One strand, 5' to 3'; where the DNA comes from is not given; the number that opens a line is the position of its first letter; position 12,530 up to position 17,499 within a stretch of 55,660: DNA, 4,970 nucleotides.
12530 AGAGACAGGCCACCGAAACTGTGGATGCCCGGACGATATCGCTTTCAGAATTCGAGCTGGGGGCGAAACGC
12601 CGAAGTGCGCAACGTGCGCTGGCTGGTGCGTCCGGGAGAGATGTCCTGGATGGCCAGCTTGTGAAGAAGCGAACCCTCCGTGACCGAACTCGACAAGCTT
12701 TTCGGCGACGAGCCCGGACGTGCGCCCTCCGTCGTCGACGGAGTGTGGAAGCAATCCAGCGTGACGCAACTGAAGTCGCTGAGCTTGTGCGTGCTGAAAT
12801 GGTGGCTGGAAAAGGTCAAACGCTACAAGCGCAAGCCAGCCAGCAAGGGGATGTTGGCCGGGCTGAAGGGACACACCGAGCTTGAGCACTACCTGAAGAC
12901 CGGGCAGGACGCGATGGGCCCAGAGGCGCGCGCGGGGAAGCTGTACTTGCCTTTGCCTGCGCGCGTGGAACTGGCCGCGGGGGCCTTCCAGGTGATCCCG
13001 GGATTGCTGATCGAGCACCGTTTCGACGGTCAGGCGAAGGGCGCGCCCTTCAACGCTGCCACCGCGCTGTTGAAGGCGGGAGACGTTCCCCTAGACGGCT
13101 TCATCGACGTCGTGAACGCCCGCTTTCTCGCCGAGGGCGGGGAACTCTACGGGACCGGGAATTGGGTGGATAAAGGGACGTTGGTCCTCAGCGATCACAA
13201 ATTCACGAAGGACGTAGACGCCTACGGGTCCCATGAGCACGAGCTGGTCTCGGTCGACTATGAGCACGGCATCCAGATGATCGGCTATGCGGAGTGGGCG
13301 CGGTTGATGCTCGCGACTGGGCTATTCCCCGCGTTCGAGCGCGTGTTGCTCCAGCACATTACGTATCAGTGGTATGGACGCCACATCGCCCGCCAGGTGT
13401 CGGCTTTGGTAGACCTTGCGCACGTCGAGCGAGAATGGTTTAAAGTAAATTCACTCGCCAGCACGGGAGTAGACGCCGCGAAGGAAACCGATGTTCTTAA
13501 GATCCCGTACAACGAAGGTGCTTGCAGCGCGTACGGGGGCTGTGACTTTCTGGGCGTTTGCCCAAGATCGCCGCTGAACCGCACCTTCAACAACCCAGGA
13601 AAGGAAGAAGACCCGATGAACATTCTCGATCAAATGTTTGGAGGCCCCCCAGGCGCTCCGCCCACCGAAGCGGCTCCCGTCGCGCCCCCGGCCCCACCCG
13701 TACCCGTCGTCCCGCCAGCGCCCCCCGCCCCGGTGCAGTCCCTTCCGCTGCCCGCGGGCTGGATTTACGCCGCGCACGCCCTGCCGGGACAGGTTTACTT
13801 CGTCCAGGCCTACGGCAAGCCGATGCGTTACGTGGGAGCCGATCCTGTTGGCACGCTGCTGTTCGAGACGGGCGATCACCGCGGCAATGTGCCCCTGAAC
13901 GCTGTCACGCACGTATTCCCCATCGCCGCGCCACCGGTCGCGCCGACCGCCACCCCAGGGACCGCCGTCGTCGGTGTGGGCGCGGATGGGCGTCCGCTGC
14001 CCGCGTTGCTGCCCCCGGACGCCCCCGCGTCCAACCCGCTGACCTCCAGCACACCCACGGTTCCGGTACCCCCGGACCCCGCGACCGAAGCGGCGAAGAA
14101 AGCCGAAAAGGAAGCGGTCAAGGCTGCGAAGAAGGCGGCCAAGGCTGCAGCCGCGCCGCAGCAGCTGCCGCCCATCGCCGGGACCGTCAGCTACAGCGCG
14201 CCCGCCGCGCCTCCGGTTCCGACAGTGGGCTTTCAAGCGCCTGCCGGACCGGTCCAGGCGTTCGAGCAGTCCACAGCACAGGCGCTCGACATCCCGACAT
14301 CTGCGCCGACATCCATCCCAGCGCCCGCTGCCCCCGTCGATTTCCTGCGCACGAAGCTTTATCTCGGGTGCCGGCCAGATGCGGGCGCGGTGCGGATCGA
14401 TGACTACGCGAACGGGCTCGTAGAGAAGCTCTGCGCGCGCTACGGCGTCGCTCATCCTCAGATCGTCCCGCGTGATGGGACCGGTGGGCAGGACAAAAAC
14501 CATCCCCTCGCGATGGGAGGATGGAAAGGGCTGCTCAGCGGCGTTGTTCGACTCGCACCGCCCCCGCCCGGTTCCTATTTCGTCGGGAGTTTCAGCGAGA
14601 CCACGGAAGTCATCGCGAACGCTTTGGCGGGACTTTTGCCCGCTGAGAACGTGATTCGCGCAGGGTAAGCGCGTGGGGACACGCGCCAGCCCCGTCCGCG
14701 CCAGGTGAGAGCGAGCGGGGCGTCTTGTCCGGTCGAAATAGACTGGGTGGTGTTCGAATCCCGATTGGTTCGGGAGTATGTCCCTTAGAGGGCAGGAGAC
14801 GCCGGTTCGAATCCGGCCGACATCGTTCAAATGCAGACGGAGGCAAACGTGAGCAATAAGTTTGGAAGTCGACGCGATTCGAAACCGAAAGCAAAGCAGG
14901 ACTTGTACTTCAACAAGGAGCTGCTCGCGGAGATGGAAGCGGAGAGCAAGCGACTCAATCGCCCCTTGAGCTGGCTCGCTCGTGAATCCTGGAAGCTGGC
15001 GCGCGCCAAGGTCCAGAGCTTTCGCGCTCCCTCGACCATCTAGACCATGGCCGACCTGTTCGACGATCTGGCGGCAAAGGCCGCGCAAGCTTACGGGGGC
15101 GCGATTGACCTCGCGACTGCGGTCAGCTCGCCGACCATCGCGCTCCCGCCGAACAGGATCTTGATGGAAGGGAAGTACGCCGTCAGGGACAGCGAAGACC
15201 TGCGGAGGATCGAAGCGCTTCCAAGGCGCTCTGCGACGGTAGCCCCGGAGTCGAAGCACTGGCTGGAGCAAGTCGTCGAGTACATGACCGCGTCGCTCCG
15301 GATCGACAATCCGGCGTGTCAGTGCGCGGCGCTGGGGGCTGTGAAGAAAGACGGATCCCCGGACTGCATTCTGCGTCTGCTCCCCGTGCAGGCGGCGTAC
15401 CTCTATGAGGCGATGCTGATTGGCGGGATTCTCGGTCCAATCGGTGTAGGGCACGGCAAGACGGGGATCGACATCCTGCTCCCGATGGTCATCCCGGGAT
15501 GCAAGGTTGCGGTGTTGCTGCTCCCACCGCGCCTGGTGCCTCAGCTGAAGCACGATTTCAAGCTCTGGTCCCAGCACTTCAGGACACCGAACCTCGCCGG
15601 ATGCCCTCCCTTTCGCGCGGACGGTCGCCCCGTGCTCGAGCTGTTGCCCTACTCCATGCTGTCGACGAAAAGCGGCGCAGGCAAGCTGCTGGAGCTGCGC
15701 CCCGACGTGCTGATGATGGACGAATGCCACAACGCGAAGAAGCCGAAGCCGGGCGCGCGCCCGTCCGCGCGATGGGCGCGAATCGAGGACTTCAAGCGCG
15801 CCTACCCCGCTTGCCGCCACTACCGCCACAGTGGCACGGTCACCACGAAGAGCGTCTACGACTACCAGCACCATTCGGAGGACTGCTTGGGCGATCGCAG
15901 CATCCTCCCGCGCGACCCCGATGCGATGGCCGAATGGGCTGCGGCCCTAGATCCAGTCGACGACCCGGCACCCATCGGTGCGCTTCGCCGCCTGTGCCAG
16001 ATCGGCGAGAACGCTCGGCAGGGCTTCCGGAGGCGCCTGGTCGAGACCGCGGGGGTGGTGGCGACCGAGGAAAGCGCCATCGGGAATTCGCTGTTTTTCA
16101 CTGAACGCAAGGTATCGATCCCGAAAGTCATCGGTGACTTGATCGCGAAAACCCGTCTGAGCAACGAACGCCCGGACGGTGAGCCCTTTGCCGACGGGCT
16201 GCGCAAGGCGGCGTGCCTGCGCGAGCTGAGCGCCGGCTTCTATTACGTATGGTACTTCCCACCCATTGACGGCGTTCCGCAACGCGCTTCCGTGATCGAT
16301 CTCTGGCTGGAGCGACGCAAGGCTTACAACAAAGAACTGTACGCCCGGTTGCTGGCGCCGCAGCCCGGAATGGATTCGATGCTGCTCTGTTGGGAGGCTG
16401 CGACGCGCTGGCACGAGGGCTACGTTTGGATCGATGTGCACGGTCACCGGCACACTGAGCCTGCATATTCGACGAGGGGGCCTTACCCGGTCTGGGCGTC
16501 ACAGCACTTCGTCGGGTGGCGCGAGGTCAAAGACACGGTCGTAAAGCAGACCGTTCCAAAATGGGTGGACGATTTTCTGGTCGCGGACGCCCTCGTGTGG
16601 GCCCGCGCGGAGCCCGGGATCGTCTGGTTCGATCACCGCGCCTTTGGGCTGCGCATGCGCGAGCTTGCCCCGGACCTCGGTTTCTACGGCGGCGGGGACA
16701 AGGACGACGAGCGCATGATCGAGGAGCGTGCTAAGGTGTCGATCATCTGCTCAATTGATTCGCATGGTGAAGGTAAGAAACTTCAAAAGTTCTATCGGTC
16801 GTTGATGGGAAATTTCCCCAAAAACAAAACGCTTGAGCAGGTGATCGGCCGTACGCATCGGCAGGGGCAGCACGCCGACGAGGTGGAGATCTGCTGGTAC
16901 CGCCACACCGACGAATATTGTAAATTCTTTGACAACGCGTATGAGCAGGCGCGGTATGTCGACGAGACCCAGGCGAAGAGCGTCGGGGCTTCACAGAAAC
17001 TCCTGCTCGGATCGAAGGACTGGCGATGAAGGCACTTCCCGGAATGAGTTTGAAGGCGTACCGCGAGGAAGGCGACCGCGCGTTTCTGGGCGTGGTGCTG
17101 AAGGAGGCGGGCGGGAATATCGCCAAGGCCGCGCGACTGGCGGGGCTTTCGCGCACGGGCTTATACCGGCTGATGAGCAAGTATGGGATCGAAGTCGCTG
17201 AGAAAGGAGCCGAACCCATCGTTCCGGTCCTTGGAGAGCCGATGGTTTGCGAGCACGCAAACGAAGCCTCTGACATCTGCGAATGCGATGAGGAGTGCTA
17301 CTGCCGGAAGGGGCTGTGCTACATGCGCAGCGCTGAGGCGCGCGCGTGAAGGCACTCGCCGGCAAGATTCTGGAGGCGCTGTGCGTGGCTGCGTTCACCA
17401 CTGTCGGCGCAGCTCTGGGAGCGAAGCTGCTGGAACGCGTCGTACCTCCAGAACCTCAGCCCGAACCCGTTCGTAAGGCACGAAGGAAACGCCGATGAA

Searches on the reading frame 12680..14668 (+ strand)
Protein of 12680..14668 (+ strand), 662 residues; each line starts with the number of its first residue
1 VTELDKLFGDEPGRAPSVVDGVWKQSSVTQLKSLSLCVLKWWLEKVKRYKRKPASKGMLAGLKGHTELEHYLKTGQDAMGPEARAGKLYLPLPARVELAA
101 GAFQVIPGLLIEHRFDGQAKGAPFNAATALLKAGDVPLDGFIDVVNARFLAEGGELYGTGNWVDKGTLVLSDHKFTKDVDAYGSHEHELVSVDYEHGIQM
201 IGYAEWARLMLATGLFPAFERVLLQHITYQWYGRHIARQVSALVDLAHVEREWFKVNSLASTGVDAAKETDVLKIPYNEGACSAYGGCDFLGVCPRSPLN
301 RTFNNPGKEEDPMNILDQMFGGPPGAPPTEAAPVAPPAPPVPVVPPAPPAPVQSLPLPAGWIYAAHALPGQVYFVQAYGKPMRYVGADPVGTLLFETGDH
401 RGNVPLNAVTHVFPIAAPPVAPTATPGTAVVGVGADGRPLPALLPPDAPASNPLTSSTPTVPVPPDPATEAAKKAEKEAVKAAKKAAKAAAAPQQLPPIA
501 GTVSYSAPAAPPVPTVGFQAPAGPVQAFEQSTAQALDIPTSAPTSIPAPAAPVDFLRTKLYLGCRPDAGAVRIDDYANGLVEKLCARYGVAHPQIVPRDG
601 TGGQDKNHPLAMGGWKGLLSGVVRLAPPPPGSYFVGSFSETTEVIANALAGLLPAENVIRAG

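Call 10: search_protein_families(library=pfam, proteins=[window:12680-14668:+], max_evalue=0.01)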
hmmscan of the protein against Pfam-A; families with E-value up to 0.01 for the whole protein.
window:12680-14668:+ (662 aa): 0 families

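Call 36: search_protein_families(library=phrogs, proteins=[window:12680-14668:+], max_evalue=0.01)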
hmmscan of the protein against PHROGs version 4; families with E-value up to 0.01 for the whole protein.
window:12680-14668:+ (662 aa): 0 families

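Call 50: search_solved_structures(query=window:12680-14668:+, max_evalue=1)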
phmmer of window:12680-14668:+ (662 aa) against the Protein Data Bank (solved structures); distinct sequences matched with E-value up to 1: 2.
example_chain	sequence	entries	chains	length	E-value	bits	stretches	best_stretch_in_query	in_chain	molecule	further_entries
5dt6_A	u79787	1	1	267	0.31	12.8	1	555-624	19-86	Glutamate receptor 1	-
5ict_A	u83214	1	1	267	0.31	12.8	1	555-624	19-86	Glutamate receptor 1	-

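Call 101: search_protein_families(library=ncbifam, proteins=[window:12680-14668:+], max_evalue=0.01)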
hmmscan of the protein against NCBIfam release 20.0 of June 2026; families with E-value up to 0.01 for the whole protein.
window:12680-14668:+ (662 aa): 0 families

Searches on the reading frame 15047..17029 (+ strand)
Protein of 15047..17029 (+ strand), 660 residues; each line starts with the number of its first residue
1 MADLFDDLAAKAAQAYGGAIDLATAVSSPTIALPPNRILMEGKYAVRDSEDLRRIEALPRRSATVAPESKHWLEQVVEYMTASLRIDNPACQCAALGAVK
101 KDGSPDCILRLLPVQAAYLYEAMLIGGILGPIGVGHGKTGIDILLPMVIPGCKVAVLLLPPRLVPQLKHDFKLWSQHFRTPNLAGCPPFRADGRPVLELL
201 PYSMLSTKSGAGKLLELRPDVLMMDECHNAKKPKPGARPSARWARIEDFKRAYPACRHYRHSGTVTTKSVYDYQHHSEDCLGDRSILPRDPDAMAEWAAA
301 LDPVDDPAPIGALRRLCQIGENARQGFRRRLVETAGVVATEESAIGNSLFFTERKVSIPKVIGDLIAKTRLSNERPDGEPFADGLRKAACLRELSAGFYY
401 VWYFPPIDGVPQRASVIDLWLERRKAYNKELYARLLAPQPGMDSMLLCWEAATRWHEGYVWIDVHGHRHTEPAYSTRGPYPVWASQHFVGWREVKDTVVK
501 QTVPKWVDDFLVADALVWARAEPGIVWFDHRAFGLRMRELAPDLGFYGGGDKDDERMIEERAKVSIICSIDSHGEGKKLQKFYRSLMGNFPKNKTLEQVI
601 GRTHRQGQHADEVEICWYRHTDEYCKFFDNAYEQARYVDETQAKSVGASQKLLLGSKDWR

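Call 10: search_protein_families(library=pfam, proteins=[window:15047-17029:+], max_evalue=0.01)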
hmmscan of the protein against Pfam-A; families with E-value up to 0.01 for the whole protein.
window:15047-17029:+ (660 aa): 0 families

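Call 36: search_protein_families(library=phrogs, proteins=[window:15047-17029:+], max_evalue=0.01)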
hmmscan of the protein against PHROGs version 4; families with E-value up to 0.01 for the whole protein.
window:15047-17029:+ (660 aa): 1 family
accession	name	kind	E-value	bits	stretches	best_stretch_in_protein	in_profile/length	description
phrog_62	-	DNA, RNA and nucleotide metabolism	2.3e-05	23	0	519-615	1001-1105/1881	DNA helicase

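Call 49: search_solved_structures(query=window:15047-17029:+, max_evalue=1)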
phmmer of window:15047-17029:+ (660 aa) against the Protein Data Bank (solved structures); distinct sequences matched with E-value up to 1: 0.

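Call 82: find_homologous_proteins(query=window:15047-17029:+, max_evalue=0.001)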
Query window:15047-17029:+ (660 aa): 399 proteins with E <= 0.001 among 8000 candidates; the best 120 are listed.
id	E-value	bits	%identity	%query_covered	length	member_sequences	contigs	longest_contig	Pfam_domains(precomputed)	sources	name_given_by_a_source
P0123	0.0e+0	1558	100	100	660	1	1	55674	-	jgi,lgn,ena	-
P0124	0.0e+0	1107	71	100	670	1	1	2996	-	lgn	-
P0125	1.1e-271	921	62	100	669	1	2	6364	-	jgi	jgi:hypothetical protein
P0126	4.0e-193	661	54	84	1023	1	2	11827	PF14528.12,PF14890.12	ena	-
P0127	1.9e-173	596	49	93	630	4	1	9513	-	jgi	-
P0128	1.7e-166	573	46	99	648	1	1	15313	-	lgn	-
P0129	1.3e-157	544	44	99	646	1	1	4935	-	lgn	-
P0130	7.2e-147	509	43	94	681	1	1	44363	-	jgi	jgi:hypothetical protein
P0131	3.5e-141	490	43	100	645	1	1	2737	-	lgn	-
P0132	3.6e-140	486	46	58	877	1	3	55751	-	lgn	-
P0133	4.0e-137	476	42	100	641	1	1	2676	-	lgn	-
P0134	1.6e-134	468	43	97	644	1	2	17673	-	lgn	-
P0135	7.3e-132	459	43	96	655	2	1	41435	-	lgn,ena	-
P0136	1.9e-129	451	44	92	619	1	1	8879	-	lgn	-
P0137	2.0e-129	451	42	96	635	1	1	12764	-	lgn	-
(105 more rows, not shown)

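Call 83: find_encoding_contigs(protein=P0126, flank=10000, max_places=2)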
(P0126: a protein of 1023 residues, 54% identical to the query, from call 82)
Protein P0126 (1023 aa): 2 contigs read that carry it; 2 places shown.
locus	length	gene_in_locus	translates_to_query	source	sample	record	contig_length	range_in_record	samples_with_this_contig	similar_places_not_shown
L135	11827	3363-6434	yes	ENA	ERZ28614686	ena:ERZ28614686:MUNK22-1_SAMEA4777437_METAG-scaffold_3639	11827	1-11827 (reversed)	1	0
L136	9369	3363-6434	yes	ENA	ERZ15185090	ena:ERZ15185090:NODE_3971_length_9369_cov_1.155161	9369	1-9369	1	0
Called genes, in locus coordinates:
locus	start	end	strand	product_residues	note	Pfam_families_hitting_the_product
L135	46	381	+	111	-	-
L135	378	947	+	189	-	PF03819:MazG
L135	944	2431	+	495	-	PF12705:PDDEXK_1 (faint)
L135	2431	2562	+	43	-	-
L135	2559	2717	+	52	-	-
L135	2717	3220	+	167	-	PF00929:RNase_T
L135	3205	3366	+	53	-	-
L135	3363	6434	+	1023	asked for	PF14890:Intein_splicing, PF14528:LAGLIDADG_3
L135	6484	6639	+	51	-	-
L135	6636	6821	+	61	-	-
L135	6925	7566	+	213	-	-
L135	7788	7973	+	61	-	-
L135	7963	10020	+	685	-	PF00476:DNA_pol_A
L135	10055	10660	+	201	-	PF05063:MT-A70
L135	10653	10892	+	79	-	-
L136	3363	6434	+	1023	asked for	PF14890:Intein_splicing, PF14528:LAGLIDADG_3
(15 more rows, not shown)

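Call 84: find_encoding_contigs(protein=P0125, flank=10000, max_places=2)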
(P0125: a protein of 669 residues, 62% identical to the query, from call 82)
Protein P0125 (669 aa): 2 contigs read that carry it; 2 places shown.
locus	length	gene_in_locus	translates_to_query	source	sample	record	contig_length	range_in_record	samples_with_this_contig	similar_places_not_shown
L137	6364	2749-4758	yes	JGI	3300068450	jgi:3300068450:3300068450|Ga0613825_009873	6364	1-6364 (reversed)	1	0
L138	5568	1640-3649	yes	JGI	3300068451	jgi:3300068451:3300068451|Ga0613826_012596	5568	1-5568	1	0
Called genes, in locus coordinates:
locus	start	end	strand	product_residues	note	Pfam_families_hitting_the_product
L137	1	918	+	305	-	?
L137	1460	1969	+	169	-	-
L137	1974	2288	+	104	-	-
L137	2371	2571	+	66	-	-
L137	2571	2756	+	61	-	-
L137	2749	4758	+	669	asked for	-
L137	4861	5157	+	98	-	-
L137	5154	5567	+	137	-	-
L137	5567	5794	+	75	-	-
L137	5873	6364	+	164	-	?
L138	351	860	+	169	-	-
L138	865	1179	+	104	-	-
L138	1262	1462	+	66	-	-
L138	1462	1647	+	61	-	-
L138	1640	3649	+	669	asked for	-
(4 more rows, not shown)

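Call 101: search_protein_families(library=ncbifam, proteins=[window:15047-17029:+], max_evalue=0.01)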
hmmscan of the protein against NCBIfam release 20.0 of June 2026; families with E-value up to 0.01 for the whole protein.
window:15047-17029:+ (660 aa): 2 families
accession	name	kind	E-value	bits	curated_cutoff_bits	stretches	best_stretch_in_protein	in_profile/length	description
NF038317.1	DISARM_DrmD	equivalog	9.4e-05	20.9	610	1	560-624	560-626/1021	DISARM system SNF2-like helicase DrmD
NF042964.1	phospholipD_antiphage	equivalog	0.00056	18.3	1100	1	561-621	743-804/895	phospholipase D-like domain-containing anti-phage protein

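Call 113: find_encoding_contigs(protein=P0128, flank=10000, max_places=1)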
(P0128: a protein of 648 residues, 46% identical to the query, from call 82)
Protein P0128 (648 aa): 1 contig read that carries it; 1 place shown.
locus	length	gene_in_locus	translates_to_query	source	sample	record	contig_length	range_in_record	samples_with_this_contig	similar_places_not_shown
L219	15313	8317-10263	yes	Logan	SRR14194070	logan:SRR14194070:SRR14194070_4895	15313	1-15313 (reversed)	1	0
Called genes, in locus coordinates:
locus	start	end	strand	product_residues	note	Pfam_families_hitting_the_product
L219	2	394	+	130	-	?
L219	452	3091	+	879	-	PF05272:VapE-like_dom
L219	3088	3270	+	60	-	-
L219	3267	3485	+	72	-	-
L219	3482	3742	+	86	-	-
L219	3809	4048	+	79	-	-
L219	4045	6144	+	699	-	PF12705:PDDEXK_1 (faint)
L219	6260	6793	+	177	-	-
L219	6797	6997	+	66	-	-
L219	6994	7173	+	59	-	-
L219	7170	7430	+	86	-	-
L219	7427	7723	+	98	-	-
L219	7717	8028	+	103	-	-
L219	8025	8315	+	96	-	-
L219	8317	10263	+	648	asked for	-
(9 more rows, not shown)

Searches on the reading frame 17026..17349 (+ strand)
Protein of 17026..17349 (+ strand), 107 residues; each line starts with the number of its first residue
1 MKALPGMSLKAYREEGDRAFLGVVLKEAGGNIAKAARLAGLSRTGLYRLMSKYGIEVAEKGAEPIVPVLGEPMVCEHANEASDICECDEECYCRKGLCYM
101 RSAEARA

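Call 10: search_protein_families(library=pfam, proteins=[window:17026-17349:+], max_evalue=0.01)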
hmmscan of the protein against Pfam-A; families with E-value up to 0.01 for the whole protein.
window:17026-17349:+ (107 aa): 2 families
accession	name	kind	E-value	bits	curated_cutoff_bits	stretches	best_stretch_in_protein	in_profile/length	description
PF02954.25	HTH_8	-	2.9e-08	33.7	22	1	18-53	7-42/42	Bacterial regulatory protein, Fis family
PF13518.12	HTH_28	-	0.0058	17.1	25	0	27-54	10-37/52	Helix-turn-helix domain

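Call 36: search_protein_families(library=phrogs, proteins=[window:17026-17349:+], max_evalue=0.01)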
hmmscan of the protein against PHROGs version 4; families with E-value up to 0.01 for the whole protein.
window:17026-17349:+ (107 aa): 0 families

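Call 51: search_solved_structures(query=window:17026-17349:+, max_evalue=1, show_alignments=2)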
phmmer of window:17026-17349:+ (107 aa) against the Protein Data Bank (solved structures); distinct sequences matched with E-value up to 1: 7.
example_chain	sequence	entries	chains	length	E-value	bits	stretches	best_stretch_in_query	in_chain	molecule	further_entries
7zbs_X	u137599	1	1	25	0.0099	19.4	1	25-48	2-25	HTH_8cm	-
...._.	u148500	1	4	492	0.036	17.6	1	5-56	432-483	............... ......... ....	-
5m7n_A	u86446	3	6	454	0.098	16.2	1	7-55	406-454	Nitrogen assimilation regulatory protein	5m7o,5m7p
1fip_A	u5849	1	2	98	0.27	14.8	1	15-55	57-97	FACTOR FOR INVERSION STIMULATION (FIS)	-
1etx_A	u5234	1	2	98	0.61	13.6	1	15-55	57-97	FACTOR FOR INVERSION STIMULATION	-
5fww_C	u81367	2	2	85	0.78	13.3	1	66-98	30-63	DICKKOPF-RELATED PROTEIN 1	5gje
3s8v_X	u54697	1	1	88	0.83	13.2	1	66-98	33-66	Dickkopf-related protein 1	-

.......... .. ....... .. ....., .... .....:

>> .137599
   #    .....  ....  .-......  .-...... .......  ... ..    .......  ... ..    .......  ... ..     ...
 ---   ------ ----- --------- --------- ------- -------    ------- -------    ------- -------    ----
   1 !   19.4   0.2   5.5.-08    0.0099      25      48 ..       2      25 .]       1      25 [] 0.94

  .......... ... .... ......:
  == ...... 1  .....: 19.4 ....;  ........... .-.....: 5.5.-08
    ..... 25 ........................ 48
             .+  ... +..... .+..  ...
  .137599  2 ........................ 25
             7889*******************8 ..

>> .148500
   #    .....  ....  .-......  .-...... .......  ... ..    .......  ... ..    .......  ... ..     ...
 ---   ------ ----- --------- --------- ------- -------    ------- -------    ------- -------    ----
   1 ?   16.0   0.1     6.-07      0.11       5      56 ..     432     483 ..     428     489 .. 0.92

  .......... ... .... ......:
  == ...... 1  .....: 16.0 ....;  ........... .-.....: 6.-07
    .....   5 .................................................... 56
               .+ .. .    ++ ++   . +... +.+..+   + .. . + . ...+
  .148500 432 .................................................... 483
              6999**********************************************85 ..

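Call 64: find_homologous_proteins(query=window:17026-17349:+, max_evalue=0.001)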
Query window:17026-17349:+ (107 aa): 1 proteins with E <= 0.001 among 13 candidates.
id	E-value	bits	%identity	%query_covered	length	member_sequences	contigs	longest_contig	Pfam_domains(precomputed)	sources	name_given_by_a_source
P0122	6.4e-64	230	100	100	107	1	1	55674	PF02954.26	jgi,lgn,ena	-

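Call 81: find_encoding_contigs(protein=P0122, flank=10000, max_places=4)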
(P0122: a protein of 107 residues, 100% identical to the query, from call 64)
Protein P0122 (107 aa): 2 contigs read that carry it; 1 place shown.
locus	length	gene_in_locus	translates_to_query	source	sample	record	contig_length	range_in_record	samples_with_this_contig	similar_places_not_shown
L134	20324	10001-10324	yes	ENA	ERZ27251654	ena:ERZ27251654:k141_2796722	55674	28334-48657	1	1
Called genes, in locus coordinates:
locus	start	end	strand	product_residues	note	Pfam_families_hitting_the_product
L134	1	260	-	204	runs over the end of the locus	-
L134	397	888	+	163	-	-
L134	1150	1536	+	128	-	-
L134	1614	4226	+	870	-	PF05272:VapE-like_dom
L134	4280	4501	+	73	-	-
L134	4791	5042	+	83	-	-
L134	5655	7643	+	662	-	-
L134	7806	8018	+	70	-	-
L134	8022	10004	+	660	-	-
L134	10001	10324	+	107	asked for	PF02954:HTH_8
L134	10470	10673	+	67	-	-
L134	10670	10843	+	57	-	-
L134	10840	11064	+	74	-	-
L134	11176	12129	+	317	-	-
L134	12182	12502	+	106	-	-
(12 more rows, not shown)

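Call 101: search_protein_families(library=ncbifam, proteins=[window:17026-17349:+], max_evalue=0.01)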
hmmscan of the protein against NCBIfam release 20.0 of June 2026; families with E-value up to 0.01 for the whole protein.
window:17026-17349:+ (107 aa): 5 families
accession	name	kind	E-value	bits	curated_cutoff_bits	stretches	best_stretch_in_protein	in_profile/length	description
TIGR02915.1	PEP_resp_reg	equivalog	1.3e-06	27.5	502.6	1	7-55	396-444/445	PEP-CTERM-box response regulator transcription factor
NF011695.0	PRK15115.1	equivalog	1.8e-05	23.7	763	1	11-57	394-440/445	two-component system response regulator GlrR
NF051870.1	NAssimRespRegNtrX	equivalog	0.00025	20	600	1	3-55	400-452/452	nitrogen assimilation response regulator NtrX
NF002517.0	PRK01905.1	equivalog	0.0065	17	122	1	17-54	38-75/77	Fis family transcriptional regulator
NF001659.0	PRK00430.1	equivalog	0.0087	16.8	99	0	18-55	60-97/98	DNA-binding transcriptional regulator Fis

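Call 102: search_protein_representatives(protein=window:17026-17349:+)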
Query: 107 residues. Proteins with E-value up to 0.001 (for the whole library): 169; up to 1e-10: 1; up to 1e-30: 1. The best 150 are listed.
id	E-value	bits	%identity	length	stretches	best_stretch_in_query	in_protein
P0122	2.0e-64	230.4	100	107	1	1-107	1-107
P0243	1.8e-09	53.9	28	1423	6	8-78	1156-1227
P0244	4.2e-09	52.7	36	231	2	9-55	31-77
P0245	1.8e-08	50.7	39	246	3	23-56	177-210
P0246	7.8e-08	48.7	38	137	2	9-59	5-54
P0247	1.1e-07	48.2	40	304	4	18-59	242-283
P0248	1.1e-07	48.1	45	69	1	8-63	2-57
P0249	1.8e-07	47.5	35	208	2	10-62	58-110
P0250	2.3e-07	47.2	31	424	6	18-59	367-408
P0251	5.3e-07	46.0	41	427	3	18-60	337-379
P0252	5.8e-07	45.9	36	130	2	19-58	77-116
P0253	7.1e-07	45.6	51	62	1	7-57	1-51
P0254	2.0e-06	44.1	55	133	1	7-61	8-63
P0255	3.8e-06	43.2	45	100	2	7-58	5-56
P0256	4.6e-06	43.0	39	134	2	12-59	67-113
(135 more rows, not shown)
